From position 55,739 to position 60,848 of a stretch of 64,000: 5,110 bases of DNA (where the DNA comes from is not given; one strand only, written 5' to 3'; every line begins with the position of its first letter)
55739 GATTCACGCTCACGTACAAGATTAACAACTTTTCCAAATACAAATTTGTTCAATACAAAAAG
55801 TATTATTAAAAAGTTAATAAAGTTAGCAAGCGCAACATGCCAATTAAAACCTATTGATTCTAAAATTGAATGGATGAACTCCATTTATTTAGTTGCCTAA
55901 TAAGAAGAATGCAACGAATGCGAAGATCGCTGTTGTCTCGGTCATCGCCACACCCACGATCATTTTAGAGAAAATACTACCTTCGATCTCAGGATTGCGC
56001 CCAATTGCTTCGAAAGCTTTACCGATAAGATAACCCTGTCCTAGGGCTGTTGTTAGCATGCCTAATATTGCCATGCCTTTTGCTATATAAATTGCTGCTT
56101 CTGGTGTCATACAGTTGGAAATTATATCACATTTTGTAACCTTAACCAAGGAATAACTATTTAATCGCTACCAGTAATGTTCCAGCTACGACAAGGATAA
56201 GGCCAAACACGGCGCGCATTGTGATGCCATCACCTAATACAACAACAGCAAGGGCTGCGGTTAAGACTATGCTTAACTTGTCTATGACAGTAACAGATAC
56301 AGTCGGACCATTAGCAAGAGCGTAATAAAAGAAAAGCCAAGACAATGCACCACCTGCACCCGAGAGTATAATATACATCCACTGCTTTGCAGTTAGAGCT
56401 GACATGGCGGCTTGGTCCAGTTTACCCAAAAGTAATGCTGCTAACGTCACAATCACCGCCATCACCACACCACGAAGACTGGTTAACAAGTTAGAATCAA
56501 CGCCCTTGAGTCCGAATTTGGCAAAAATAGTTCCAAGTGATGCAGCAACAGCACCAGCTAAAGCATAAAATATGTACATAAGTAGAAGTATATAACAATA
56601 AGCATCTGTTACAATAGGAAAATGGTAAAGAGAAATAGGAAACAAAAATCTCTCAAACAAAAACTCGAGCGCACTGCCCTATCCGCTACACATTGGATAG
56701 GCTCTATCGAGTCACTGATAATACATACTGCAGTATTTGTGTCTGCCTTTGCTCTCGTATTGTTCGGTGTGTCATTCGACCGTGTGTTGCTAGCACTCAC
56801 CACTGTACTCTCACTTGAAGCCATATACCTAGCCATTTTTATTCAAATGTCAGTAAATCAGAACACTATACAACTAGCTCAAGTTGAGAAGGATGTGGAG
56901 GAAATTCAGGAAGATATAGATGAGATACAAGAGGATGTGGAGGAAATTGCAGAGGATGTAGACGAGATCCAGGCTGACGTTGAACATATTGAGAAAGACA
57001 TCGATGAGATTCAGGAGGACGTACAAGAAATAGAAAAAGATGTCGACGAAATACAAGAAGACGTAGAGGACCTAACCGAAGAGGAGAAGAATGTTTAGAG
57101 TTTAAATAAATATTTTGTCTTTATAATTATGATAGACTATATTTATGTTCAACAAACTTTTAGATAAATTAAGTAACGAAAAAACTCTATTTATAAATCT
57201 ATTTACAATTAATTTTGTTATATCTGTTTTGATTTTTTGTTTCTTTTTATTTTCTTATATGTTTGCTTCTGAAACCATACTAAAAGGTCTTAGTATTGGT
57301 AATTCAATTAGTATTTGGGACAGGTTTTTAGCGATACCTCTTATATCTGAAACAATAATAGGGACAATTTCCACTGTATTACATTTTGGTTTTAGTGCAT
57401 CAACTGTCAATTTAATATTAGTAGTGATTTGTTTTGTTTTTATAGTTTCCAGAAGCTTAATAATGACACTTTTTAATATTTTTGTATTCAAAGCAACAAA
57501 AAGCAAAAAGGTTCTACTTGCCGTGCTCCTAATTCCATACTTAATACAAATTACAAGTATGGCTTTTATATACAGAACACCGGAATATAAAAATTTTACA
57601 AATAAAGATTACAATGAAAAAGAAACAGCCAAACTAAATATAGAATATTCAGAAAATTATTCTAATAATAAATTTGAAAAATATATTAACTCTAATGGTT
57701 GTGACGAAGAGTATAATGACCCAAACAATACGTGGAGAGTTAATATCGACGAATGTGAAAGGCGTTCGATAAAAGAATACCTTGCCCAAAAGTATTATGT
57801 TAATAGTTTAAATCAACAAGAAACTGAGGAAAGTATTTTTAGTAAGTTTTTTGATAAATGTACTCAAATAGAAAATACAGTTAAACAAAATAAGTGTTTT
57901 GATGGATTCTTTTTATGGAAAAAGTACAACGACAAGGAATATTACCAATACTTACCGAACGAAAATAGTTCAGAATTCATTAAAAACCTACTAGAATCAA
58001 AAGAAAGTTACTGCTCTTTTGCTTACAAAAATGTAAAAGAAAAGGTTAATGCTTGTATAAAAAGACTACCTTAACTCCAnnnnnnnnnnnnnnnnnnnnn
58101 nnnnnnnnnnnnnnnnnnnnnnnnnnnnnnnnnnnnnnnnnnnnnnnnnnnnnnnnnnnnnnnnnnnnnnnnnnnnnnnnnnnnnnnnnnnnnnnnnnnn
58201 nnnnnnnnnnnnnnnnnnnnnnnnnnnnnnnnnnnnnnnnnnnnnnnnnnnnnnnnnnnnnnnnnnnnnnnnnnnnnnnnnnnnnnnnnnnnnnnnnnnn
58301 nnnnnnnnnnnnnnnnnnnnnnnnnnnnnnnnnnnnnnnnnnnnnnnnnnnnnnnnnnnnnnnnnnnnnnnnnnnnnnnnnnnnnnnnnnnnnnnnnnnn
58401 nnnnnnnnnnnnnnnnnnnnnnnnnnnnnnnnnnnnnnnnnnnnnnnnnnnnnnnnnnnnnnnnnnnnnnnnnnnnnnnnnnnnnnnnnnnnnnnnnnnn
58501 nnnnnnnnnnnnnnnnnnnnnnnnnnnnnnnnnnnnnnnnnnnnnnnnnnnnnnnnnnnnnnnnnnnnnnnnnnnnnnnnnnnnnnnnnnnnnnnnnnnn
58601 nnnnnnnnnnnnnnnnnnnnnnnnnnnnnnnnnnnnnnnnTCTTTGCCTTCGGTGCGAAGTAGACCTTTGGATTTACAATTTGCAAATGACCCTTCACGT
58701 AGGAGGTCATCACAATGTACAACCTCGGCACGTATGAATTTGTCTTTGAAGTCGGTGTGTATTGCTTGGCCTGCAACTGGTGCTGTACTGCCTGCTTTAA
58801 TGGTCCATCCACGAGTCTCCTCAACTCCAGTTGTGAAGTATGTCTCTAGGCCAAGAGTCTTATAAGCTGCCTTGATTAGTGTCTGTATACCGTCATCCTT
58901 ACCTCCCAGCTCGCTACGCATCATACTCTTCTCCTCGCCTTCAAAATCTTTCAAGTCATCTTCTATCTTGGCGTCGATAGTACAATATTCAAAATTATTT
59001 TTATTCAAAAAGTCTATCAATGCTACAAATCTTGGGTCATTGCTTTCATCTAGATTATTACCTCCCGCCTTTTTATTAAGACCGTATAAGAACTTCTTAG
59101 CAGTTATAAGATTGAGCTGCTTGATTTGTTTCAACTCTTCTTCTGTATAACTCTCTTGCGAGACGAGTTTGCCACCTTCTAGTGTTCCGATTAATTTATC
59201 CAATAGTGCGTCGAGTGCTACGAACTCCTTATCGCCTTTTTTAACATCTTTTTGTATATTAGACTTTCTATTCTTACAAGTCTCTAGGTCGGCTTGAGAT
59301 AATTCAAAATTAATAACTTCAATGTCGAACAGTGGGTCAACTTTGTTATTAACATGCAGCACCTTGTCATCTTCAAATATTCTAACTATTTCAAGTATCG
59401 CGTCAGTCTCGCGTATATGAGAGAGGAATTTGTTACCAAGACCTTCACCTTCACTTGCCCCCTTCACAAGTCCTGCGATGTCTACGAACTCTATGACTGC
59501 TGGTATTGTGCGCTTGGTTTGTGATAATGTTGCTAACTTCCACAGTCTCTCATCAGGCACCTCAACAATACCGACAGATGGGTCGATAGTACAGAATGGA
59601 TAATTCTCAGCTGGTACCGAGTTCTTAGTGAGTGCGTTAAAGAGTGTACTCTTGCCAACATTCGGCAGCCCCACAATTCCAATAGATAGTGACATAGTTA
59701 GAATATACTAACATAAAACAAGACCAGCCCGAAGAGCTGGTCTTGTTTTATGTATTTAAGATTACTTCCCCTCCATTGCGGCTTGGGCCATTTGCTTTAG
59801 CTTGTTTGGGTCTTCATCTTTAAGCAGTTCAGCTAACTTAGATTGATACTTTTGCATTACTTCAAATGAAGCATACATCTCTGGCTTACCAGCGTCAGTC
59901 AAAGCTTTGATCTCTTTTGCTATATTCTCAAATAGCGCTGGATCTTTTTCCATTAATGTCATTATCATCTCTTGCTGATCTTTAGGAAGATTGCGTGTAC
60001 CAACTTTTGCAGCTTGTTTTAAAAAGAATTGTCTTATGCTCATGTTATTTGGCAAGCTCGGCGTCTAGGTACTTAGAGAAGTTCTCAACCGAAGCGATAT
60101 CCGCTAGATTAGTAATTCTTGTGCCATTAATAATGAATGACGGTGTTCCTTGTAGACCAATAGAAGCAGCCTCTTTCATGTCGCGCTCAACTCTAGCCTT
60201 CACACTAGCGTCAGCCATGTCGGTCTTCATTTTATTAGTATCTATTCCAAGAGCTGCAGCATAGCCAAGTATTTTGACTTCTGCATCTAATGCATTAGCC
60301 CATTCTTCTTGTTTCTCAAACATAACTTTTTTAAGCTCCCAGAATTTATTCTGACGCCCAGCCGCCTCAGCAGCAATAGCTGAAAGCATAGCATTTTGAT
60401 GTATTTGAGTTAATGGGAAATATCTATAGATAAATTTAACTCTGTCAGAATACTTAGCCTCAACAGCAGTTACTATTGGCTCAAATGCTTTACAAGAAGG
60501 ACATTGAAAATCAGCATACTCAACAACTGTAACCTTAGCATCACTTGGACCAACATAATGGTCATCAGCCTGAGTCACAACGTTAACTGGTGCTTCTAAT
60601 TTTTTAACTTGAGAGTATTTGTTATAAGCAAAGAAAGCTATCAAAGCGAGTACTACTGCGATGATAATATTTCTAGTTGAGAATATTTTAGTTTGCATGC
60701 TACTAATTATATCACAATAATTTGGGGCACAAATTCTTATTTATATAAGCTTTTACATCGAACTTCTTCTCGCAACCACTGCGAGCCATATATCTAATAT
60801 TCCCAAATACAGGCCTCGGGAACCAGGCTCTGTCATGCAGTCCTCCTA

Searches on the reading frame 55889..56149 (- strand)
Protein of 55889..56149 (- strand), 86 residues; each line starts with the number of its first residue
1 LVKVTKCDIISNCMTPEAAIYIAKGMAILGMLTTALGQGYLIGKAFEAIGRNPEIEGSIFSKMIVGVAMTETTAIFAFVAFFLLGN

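Call 3: search_protein_families(library=pfam, proteins=[window:55889-56149:-], max_evalue=0.1)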
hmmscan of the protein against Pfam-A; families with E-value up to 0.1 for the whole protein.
window:55889-56149:- (86 aa): 1 family
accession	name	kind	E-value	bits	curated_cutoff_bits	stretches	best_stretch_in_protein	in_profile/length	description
PF00137.26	ATP-synt_C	-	8.2e-15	55.2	24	1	23-84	2-60/60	ATP synthase subunit C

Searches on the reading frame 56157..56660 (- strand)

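Call 3: search_protein_families(library=pfam, proteins=[window:56157-56660:-], max_evalue=0.1)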
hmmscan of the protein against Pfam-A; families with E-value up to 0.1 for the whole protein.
window:56157-56660:- (167 aa): 2 families
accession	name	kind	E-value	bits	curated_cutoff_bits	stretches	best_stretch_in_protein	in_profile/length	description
PF00892.27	EamA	-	3.9e-16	60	28.2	1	28-165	2-134/135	EamA-like transporter family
PF10639.15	TMEM234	-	0.0011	19.4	30.1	1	93-164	41-112/113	Putative transmembrane family 234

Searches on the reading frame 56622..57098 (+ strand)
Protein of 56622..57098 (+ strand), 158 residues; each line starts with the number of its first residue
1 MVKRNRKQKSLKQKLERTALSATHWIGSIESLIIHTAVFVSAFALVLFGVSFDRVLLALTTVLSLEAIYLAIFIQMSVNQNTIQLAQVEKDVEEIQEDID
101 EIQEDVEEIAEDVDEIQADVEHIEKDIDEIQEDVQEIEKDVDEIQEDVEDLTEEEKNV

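Call 82: search_protein_families(library=pfam, proteins=[window:56622-57098:+], max_evalue=0.001)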
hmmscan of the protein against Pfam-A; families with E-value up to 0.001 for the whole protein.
window:56622-57098:+ (158 aa): 17 families
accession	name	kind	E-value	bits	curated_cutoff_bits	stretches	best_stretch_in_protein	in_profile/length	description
PF06103.16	DUF948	-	4.6e-08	33.6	37.2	1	68-145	11-88/89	Bacterial protein of unknown function (DUF948)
PF06009.19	Laminin_II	-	5.5e-07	30.1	33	1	85-157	12-84/138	Laminin Domain II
PF05377.16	FlaC_arch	-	1.9e-06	28.6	27.8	1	113-151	2-40/55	Flagella accessory protein C (FlaC)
PF04728.18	LPP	-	2.8e-06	28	29.1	0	89-119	6-36/53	Lipoprotein leucine-zipper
PF04513.17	Baculo_PEP_C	-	1.2e-05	25.8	38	1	79-154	27-100/140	Baculovirus polyhedron envelope protein, PEP, C terminus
PF07889.17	DUF1664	-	2.7e-05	24.6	34.6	1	86-148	51-110/124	Protein of unknown function (DUF1664)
PF00015.26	MCPsignal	-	3.1e-05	24.3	34.6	1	71-146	94-170/172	Methyl-accepting chemotaxis protein (MCP) signalling domain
PF25762.1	HAUS1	-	0.00017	21.9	40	1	55-154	87-185/236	HAUS augmin-like complex subunit 1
PF10241.14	KxDL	-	0.00023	21.9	27.2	0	92-132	36-76/86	Uncharacterized conserved protein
PF06160.17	EzrA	-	0.0003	19.7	39.6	1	90-156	344-410/557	Septation ring formation regulator, EzrA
PF06419.17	COG6_N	-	0.00044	20.8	27.4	1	97-157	26-86/114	Conserved oligomeric complex COG6, N-terminal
PF11839.13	Alanine_zipper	-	0.00049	20.8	23.1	0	126-151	2-27/69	Alanine-zipper, major outer membrane lipoprotein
PF06008.19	Laminin_I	-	0.00056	20.1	34.6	1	79-157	36-114/259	Laminin Domain I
PF02646.22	RmuC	-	0.00071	19.2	26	0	80-146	216-283/291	RmuC family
PF04136.21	COG3_N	-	0.0008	19.8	27.9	0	105-157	5-57/147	Conserved oligomeric Golgi complex subunit 3, N-terminal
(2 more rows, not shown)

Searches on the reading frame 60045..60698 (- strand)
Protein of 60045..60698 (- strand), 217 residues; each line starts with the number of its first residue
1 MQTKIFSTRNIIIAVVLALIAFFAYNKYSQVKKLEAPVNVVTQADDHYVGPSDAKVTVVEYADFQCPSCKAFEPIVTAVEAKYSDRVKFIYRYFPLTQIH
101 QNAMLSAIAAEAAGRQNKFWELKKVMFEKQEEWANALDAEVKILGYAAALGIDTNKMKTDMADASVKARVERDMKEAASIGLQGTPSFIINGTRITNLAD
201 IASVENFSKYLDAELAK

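Call 82: search_protein_families(library=pfam, proteins=[window:60045-60698:-], max_evalue=0.001)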
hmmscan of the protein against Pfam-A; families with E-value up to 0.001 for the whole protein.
window:60045-60698:- (217 aa): 4 families
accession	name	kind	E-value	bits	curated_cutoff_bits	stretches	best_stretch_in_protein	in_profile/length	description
PF13462.12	Thioredoxin_4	-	2.4e-31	109.6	23.2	1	44-212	3-164/165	Thioredoxin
PF01323.26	DSBA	-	7e-18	65.5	25.6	1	57-211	1-190/191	DSBA-like thioredoxin domain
PF13743.12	Thioredoxin_5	-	9.4e-06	25.9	27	0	103-194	77-167/186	Thioredoxin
PF00085.26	Thioredoxin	-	0.00038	20.8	23.5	0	54-90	18-54/103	Thioredoxin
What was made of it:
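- A DsbA-like oxidoreductase gene 7.5 kb away at 60045-60698, E 2.4e-31 (call 82).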
